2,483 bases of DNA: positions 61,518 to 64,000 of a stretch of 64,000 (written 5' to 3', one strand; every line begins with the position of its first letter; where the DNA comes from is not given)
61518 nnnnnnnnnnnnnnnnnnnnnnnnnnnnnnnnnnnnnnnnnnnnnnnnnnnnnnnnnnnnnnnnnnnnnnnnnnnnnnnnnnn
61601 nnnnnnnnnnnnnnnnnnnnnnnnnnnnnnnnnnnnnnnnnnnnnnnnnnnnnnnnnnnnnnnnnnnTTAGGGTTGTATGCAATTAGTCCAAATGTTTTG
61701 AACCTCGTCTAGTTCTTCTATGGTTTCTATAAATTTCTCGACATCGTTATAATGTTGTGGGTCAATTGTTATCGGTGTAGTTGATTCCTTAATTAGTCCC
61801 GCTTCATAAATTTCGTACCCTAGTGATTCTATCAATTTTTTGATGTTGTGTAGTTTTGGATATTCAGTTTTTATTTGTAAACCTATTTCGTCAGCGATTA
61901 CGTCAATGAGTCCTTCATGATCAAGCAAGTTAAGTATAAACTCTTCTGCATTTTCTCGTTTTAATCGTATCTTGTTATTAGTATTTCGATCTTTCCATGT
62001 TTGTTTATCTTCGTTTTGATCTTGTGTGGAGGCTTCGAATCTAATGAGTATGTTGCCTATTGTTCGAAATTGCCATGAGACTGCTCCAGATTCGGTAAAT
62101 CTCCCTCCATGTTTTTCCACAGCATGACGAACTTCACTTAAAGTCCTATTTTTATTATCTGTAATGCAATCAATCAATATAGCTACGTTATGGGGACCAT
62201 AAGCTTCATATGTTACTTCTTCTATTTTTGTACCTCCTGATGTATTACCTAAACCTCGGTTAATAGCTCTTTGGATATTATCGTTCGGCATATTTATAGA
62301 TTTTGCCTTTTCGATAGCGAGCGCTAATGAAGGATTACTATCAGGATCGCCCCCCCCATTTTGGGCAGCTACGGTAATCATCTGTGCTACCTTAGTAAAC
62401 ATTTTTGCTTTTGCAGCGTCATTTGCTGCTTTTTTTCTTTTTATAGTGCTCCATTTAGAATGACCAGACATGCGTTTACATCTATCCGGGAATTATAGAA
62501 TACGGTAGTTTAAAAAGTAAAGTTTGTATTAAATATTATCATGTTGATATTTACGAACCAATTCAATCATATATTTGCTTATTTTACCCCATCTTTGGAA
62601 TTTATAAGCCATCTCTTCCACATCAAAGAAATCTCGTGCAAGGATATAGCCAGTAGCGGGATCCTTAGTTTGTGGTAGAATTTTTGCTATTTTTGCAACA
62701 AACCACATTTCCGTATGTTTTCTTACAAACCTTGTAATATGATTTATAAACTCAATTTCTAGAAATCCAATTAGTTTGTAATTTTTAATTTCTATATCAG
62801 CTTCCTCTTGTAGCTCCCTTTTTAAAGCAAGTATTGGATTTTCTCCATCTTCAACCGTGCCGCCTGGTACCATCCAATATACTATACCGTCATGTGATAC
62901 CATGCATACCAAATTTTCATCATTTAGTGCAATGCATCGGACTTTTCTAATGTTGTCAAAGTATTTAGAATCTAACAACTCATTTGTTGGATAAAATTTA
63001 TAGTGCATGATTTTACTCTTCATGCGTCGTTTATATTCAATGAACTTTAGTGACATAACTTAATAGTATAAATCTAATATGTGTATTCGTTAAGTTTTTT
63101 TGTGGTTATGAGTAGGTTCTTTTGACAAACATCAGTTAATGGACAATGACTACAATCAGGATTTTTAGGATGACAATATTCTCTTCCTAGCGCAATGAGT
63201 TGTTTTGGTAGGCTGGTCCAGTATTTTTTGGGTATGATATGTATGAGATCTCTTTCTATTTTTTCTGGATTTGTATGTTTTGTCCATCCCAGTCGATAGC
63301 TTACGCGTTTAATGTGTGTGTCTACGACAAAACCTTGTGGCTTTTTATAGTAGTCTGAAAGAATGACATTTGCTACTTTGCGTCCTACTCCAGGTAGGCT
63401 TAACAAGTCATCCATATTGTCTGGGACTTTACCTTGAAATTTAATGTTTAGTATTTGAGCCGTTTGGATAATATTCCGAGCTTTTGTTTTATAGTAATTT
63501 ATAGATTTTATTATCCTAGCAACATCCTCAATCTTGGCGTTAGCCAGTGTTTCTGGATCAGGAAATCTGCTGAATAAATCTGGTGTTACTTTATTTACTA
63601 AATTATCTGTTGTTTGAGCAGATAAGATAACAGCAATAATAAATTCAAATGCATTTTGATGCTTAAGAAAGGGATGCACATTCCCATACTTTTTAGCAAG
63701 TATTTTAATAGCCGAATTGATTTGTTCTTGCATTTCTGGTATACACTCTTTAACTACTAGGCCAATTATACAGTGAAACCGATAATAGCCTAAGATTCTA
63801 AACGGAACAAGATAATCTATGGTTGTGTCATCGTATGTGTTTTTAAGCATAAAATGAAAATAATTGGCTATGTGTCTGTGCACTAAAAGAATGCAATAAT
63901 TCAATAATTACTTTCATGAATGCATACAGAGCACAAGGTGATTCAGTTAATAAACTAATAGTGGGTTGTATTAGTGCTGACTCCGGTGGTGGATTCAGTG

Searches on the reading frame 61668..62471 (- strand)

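Call 58: search_protein_families(library=pfam, proteins=[window:61668-62471:-], max_evalue=0.0001)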
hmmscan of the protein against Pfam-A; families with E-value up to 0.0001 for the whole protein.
window:61668-62471:- (267 aa): 2 families
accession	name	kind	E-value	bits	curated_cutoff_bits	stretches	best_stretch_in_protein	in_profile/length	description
PF01709.26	Transcrip_reg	-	1.2e-37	129.6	27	2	84-152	2-70/160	TACO1/YebC second and third domain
PF20772.2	TACO1_YebC_N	-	2.2e-31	108.5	36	1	5-75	1-72/73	TACO1/YebC protein N-terminal domain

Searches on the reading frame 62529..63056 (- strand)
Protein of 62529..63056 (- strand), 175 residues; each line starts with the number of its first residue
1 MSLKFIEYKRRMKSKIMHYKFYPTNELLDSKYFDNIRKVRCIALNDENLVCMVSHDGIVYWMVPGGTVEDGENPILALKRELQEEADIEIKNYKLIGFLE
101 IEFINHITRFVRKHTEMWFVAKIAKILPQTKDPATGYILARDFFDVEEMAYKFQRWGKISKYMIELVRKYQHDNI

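Call 58: search_protein_families(library=pfam, proteins=[window:62529-63056:-], max_evalue=0.0001)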
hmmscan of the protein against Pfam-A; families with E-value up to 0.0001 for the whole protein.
window:62529-63056:- (175 aa): 1 family
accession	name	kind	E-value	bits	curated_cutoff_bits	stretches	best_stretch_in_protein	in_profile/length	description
PF00293.34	NUDIX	-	1.7e-12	47.9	21.1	1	37-159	4-126/134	NUDIX domain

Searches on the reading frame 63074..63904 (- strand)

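Call 58: search_protein_families(library=pfam, proteins=[window:63074-63904:-], max_evalue=0.0001)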
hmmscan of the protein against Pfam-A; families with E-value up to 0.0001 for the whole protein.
window:63074-63904:- (276 aa): 2 families
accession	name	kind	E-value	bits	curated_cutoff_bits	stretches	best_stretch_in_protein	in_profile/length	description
PF00730.31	HhH-GPD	-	6.9e-28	97.6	26.2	1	90-225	1-107/108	HhH-GPD superfamily base excision DNA repair protein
PF00633.29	HHH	-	2.9e-09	36.8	24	1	155-183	1-29/30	Helix-hairpin-helix motif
